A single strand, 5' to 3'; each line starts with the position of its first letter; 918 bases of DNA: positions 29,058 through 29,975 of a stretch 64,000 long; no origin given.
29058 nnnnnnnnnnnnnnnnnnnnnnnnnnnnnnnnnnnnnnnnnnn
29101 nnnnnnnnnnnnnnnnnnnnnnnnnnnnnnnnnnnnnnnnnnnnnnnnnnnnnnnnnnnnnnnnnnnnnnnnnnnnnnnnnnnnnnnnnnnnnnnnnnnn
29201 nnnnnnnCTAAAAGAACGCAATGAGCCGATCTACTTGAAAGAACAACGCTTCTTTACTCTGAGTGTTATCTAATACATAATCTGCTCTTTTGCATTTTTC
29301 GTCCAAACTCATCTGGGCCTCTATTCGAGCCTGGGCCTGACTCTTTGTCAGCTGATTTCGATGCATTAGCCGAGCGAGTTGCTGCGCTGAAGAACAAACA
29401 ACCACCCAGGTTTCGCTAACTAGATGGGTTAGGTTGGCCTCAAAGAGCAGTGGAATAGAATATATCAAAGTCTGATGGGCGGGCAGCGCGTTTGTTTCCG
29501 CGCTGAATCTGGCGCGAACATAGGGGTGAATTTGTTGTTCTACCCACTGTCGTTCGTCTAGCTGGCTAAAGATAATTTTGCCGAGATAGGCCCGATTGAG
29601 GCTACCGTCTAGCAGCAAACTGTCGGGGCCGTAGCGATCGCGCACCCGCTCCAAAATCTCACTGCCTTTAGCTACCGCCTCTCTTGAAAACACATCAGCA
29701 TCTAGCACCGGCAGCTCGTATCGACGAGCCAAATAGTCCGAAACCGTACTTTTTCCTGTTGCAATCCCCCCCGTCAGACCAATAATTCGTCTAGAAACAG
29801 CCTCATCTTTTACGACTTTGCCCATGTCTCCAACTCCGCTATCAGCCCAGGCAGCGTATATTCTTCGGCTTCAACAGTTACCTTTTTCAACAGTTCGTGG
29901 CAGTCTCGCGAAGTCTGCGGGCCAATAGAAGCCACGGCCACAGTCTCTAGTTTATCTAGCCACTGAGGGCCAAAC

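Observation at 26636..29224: Intact 862-aa restriction-modification methyltransferase homologue lacking NPPY and apparently the target-recognition domain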

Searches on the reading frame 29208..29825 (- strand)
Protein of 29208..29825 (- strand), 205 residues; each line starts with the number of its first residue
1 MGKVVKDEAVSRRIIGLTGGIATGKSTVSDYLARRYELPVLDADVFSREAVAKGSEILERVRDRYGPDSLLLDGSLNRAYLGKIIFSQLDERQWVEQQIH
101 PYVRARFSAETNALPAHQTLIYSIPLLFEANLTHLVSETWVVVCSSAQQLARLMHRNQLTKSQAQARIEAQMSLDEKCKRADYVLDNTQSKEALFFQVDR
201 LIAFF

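Call 33: search_protein_families(library=pfam, proteins=[window:29208-29825:-], max_evalue=0.001)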
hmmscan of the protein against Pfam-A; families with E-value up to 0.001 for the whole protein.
window:29208-29825:- (205 aa): 2 families
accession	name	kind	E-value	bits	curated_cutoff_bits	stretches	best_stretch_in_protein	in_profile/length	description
PF01121.26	CoaE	-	7.7e-60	202.1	27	1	14-189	2-176/180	Dephospho-CoA kinase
PF13238.12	AAA_18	-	0.00035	21.5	29.4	0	15-58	1-38/128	AAA domain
